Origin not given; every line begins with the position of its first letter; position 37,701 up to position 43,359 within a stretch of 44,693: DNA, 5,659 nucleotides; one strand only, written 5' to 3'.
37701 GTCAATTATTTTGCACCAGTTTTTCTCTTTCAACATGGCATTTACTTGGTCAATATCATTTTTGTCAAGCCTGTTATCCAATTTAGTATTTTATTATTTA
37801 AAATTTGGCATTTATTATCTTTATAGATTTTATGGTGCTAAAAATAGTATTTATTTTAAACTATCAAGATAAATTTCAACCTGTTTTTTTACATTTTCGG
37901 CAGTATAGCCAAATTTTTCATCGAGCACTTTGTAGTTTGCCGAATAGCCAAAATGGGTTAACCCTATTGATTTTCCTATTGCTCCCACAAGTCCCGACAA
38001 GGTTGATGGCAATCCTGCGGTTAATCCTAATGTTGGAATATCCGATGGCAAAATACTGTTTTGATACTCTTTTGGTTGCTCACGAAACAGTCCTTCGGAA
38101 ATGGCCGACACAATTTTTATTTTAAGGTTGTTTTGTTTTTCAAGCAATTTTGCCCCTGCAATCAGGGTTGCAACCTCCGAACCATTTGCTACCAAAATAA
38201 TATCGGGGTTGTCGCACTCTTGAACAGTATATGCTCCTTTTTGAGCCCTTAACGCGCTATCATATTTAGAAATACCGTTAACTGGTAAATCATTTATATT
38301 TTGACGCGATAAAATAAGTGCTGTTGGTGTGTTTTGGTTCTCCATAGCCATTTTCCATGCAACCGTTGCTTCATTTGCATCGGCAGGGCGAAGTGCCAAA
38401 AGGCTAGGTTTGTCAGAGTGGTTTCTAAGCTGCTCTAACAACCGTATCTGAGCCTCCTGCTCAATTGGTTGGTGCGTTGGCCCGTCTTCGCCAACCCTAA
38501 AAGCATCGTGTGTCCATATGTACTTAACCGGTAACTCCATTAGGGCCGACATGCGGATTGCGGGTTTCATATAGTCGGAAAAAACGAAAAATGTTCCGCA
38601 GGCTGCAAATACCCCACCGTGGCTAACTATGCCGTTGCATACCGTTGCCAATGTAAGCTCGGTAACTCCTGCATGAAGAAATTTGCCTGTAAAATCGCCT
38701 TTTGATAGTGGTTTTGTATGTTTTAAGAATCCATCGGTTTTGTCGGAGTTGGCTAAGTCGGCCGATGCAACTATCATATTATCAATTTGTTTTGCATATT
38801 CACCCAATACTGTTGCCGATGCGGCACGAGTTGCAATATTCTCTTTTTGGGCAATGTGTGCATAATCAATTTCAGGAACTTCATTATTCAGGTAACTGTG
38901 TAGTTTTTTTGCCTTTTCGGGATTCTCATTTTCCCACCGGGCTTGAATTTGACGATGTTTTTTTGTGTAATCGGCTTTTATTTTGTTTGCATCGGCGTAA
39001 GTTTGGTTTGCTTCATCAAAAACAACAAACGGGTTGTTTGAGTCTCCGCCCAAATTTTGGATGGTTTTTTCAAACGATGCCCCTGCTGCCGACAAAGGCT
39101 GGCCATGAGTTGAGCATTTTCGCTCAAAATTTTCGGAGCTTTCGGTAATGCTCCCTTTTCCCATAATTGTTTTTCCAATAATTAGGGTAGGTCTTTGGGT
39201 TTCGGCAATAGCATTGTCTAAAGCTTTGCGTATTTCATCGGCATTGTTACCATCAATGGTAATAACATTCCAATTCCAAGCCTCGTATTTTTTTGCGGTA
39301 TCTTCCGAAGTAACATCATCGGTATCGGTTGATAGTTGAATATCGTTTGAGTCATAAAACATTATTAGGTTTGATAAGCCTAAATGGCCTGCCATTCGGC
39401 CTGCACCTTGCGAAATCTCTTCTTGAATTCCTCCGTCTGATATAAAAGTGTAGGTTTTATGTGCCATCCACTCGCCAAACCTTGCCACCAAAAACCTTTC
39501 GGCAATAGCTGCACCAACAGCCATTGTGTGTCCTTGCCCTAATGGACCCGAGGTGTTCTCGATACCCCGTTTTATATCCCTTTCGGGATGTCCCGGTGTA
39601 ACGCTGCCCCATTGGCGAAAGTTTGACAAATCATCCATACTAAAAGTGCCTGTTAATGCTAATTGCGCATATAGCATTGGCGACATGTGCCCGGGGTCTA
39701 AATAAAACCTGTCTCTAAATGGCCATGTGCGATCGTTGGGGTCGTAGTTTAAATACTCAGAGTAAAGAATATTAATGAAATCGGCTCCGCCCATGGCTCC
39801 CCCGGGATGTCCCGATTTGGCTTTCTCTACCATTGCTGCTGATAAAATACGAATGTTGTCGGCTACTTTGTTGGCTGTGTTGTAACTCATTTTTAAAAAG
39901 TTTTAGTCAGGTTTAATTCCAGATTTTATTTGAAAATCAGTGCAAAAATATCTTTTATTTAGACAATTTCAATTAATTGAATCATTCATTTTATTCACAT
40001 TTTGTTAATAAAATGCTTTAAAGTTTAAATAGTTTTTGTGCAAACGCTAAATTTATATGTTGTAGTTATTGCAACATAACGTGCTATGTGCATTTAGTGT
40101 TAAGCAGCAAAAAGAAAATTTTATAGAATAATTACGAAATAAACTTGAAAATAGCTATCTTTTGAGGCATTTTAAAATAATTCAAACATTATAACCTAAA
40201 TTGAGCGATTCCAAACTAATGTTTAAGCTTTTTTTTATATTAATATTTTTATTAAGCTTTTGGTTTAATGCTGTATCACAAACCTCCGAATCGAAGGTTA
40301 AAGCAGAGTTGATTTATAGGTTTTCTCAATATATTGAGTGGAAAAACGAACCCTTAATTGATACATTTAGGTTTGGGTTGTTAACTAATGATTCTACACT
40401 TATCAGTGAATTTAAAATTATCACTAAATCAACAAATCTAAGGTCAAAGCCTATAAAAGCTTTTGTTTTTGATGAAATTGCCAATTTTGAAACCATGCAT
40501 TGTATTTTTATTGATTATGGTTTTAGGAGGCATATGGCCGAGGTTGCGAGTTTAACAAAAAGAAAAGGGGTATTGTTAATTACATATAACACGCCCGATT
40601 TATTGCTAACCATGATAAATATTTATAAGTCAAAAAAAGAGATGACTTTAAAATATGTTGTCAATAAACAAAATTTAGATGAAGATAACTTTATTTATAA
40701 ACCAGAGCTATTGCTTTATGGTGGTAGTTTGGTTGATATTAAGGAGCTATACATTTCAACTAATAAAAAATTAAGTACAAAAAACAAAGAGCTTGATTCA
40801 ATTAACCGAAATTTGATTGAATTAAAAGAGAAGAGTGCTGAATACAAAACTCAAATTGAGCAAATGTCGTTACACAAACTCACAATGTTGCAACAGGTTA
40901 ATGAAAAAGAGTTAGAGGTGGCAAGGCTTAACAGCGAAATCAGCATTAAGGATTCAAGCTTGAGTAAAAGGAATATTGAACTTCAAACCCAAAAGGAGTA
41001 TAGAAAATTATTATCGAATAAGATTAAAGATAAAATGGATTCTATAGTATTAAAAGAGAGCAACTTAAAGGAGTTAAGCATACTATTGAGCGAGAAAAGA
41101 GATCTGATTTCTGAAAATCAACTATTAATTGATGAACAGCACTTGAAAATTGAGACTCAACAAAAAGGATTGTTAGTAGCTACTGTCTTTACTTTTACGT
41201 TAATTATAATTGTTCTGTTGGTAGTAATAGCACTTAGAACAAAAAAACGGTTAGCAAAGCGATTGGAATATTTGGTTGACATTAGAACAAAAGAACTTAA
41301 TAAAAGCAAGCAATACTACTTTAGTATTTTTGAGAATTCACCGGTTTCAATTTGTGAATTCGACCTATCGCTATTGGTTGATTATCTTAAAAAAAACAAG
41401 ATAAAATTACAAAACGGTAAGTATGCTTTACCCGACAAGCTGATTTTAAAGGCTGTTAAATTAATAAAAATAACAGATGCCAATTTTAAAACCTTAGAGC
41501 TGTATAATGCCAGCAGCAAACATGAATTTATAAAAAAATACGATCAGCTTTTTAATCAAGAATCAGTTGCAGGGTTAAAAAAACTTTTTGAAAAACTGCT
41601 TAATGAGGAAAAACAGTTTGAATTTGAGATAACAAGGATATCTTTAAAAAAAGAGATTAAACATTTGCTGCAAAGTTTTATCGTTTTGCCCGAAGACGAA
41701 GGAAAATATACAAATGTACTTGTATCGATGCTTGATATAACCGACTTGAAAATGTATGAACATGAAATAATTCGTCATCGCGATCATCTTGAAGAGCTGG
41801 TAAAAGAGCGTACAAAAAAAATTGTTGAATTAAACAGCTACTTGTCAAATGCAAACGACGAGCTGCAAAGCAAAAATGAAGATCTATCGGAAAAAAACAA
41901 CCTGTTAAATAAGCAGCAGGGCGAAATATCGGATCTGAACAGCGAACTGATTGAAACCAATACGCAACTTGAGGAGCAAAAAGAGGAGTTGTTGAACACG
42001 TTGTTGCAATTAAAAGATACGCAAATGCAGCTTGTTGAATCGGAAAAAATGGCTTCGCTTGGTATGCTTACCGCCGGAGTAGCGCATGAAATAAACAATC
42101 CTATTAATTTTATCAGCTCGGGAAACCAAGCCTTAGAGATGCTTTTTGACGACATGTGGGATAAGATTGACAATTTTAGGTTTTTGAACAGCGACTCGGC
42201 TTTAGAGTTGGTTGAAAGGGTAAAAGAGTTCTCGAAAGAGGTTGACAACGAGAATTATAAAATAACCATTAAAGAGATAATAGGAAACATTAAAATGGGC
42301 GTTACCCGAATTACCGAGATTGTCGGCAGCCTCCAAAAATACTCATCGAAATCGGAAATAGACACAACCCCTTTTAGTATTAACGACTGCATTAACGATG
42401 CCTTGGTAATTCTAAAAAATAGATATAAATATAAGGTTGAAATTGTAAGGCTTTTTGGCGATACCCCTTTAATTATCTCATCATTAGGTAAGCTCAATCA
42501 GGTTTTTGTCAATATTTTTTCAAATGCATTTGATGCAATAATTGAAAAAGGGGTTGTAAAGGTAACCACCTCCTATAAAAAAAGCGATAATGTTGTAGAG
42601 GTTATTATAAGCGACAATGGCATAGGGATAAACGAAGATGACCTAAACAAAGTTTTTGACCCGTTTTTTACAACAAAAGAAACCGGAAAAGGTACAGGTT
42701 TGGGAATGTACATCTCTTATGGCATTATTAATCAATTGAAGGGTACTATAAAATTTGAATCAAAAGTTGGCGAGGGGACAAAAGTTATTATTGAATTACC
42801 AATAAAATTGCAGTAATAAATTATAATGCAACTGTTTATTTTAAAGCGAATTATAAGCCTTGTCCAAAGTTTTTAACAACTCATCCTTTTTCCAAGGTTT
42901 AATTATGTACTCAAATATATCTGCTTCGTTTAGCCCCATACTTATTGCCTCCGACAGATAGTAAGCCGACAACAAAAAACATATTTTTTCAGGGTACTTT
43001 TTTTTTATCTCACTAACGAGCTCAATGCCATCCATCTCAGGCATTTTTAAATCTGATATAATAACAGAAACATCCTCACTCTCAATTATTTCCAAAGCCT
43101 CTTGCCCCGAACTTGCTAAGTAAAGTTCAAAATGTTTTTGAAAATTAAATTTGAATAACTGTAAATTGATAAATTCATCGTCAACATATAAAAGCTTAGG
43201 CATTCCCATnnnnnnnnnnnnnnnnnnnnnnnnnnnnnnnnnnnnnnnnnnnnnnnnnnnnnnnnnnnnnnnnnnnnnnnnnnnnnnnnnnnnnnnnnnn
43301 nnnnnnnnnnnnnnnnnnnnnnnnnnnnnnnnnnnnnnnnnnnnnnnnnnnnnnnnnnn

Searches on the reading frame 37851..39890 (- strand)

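Call 6: search_protein_families(library=ncbifam, proteins=[window:37851-39890:-], max_evalue=0.001)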
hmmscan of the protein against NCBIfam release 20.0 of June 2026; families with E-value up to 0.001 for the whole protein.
window:37851-39890:- (679 aa): 7 families
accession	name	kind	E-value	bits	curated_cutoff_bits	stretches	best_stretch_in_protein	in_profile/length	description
TIGR00232.1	tktlase_bact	equivalog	3.4e-180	600.6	682.25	1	8-672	2-650/654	transketolase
NF004558.0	PRK05899.2-4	equivalog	1.8e-142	476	788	1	7-672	4-647/651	transketolase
NF004559.0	PRK05899.2-5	equivalog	2.7e-71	240.6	488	1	4-596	16-536/627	transketolase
NF004556.0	PRK05899.2-2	equivalog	1.6e-70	238.2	575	1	8-672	19-635/639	transketolase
TIGR00759.1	aceE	equivalog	4.7e-09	34.8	859.9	1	8-211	77-288/885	pyruvate dehydrogenase (acetyl-transferring), homodimeric type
TIGR00204.1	dxs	equivalog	6.3e-08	31.6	465.95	0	399-595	349-527/616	1-deoxy-D-xylulose-5-phosphate synthase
NF003616.0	PRK05261.1-1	subfamily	2.4e-05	22.8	777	1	494-650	550-712/788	phosphoketolase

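Call 83: search_protein_families(library=pfam, proteins=[window:37851-39890:-], max_evalue=0.001)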
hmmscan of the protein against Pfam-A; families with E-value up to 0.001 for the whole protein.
window:37851-39890:- (679 aa): 4 families
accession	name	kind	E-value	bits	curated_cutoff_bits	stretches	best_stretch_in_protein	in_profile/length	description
PF00456.26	Transketolase_N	-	6.1e-90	302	22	1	7-339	3-334/334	Transketolase, thiamine diphosphate binding domain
PF02779.29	Transket_pyr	-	3.8e-38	131.3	27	1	351-532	2-172/174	Transketolase, pyrimidine binding domain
PF22613.1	Transketolase_C_1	-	1.1e-26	93.7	27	1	552-663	1-113/113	Transketolase-like TK C-terminal domain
PF02780.25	Transketolase_C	-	3.4e-05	24.2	25.9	1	555-667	3-124/124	Transketolase, C-terminal domain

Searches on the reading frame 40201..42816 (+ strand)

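Call 6: search_protein_families(library=ncbifam, proteins=[window:40201-42816:+], max_evalue=0.001)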
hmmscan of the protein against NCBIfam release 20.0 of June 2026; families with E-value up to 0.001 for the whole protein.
window:40201-42816:+ (871 aa): 59 families (the best 25 are shown)
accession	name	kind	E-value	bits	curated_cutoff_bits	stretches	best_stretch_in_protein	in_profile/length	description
NF038348.1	T2SS_HK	subfamily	9e-62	209.3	450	1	526-869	247-574/574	histidine kinase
NF008468.0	PRK11360.1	equivalog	6.2e-49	166.9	646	2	695-869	435-609/616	two-component system sensor histidine kinase AtoS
NF052574.1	HisKinEspCMyxo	equivalog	5.3e-37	127.4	1200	2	693-867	459-636/785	serine histidine kinase EspC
NF007688.0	PRK10364.1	equivalog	1.9e-35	122.5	479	2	701-870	286-453/460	two-component system sensor histidine kinase ZraS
NF052573.1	HisKinEspAMyxo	equivalog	9.7e-34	116.5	1400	1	605-866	369-609/755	serine histidine kinase EspA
NF010411.0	PRK13837.1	equivalog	2.9e-33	114.9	647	1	691-869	486-676/828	two-component system VirA-like sensor kinase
NF046020.1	HisKinCckABruc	equivalog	2.7e-30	105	1000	1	696-867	521-706/868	cell cycle histidine kinase CckA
NF046026.1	HisKinCckACaul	equivalog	2.4e-28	98.7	1000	2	695-869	342-533/678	cell cycle histidine kinase CckA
NF010076.0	PRK13557.1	subfamily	9.8e-28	96.9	631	1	688-869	200-395/540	histidine kinase famiy protein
NF047794.1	HisKinPtgB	equivalog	3.3e-24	85.1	1000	1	689-865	478-652/656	two-component system sensor histidine kinase PgtB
NF053867.1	SprKinKinDBac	equivalog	9.4e-24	83.7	775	1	699-869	329-498/500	sporulation kinase KinD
NF046044.1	PnpS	equivalog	1.3e-22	80.3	400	1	699-867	215-390/390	two-component system histidine kinase PnpS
NF047497.1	HK_LIC_12097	equivalog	2.2e-22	79.3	500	2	695-868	192-366/367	LIC_12097 family sensor histidine kinase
NF041777.1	sens_FixL_Rhizob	equivalog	1.1e-21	77.1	850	1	703-868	315-481/485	sensor protein FixL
NF033092.0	HK_WalK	equivalog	1e-20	73.9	725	1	744-868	467-594/594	cell wall metabolism sensor histidine kinase WalK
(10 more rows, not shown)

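Call 9: search_protein_families(library=pfam, proteins=[window:40201-42816:+], max_evalue=0.001)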
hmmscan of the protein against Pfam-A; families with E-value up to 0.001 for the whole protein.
window:40201-42816:+ (871 aa): 4 families
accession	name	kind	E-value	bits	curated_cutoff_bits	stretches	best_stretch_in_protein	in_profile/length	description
PF02518.31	HATPase_c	-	4.1e-23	82.4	26.4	1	764-868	5-109/111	Histidine kinase-, DNA gyrase B-, and HSP90-like ATPase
PF13689.11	DUF4154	-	2.8e-14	53.8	24.9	1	32-171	2-139/143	YfiR/HmsC-like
PF13589.12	HATPase_c_3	-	0.00016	22.1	25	1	765-828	3-63/137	Histidine kinase-, DNA gyrase B-, and HSP90-like ATPase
PF00512.31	HisKA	-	0.00059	20.3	26.9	0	621-648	3-30/66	His Kinase A (phospho-acceptor) domain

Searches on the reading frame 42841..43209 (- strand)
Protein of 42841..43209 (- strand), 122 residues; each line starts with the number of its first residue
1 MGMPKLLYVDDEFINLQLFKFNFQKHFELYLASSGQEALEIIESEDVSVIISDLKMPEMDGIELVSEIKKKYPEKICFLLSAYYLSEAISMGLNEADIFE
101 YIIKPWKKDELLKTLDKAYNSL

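Call 9: search_protein_families(library=pfam, proteins=[window:42841-43209:-], max_evalue=0.001)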
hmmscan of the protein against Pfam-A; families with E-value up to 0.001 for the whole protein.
window:42841-43209:- (122 aa): 1 family
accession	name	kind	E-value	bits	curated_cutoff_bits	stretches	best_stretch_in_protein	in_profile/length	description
PF00072.30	Response_reg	-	8.8e-20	71.4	30.2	1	7-115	2-110/111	Response regulator receiver domain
